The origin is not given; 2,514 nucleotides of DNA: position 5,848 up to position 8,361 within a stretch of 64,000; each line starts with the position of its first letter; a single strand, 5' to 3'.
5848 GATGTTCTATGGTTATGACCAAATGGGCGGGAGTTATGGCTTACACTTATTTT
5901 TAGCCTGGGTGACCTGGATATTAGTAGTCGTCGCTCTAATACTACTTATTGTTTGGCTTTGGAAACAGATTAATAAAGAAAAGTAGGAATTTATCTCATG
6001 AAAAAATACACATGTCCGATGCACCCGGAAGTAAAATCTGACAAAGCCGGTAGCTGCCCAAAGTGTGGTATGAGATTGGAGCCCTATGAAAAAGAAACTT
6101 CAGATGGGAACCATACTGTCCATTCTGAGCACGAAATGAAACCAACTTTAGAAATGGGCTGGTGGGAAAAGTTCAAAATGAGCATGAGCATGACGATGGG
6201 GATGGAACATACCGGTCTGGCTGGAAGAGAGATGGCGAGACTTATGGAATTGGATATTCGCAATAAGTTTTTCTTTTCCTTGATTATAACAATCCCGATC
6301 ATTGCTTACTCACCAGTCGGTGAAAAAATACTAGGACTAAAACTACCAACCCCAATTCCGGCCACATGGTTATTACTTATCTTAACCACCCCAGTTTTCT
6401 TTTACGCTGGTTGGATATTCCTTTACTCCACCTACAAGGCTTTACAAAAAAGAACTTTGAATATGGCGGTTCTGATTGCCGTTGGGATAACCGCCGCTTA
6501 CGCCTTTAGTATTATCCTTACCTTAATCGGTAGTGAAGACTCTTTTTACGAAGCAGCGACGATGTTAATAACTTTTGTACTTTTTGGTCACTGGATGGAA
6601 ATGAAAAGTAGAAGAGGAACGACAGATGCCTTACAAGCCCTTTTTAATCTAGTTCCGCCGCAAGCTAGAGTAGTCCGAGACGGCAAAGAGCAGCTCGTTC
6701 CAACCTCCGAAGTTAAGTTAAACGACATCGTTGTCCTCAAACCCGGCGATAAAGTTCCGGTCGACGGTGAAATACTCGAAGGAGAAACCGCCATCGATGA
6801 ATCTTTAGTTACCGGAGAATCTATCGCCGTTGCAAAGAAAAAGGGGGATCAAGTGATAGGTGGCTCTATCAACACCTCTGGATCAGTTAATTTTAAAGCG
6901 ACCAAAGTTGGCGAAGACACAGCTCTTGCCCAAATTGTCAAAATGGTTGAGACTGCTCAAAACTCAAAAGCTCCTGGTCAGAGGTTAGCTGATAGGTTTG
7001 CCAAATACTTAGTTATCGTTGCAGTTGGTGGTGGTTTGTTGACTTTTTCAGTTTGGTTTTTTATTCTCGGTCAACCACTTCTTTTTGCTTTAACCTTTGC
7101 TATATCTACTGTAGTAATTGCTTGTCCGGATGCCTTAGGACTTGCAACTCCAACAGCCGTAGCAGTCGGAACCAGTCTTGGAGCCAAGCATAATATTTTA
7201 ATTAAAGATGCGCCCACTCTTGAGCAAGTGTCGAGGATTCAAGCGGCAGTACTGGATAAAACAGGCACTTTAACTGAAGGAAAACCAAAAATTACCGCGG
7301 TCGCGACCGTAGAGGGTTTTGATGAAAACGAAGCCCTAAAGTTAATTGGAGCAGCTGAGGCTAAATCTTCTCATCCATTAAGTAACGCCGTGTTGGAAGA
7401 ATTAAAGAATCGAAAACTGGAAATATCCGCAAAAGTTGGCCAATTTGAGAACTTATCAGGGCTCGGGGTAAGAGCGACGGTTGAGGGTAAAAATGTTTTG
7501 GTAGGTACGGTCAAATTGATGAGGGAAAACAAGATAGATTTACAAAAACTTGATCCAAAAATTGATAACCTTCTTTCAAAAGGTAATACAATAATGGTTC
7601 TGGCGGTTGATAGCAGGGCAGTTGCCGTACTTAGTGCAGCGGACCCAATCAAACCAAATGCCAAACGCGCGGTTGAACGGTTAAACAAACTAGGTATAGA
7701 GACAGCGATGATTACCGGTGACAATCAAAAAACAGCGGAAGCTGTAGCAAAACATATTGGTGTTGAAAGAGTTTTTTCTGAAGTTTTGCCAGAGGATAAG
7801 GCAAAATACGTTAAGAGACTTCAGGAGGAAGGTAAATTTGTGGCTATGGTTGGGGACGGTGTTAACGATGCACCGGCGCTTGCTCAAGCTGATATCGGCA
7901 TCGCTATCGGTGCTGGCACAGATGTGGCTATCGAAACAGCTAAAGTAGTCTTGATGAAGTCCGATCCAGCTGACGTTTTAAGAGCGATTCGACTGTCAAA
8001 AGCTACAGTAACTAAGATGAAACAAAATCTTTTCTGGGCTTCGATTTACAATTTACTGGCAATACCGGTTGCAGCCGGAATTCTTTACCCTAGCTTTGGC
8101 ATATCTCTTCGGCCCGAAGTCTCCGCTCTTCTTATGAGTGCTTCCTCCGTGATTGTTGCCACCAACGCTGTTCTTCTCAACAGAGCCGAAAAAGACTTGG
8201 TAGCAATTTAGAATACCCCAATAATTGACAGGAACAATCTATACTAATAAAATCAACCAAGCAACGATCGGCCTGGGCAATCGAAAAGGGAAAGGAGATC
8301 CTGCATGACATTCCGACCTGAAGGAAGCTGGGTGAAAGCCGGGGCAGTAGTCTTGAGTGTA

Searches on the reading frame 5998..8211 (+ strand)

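Call 13: search_protein_families(library=pfam, proteins=[window:5998-8211:+], max_evalue=0.01)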
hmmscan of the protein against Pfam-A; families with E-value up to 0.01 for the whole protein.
window:5998-8211:+ (737 aa): 6 families
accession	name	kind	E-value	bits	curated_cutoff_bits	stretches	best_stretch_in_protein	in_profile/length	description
PF00122.25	E1-E2_ATPase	-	6.7e-59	198.9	28.1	1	218-398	2-181/181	E1-E2 ATPase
PF00702.32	Hydrolase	-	9.8e-35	121.1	26.4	1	414-632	1-191/191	haloacid dehalogenase-like hydrolase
PF19335.5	HMBD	-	2.1e-13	50.4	23.6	1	3-29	1-27/28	Heavy metal binding domain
PF08282.18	Hydrolase_3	-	2.9e-06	27.6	20.9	1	604-657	195-248/255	haloacid dehalogenase-like hydrolase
PF12710.13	HAD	-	0.00042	21.2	27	1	550-628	83-188/189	haloacid dehalogenase-like hydrolase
PF13419.12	HAD_2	-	0.0015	19.1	23.8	1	553-625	82-165/178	Haloacid dehalogenase-like hydrolase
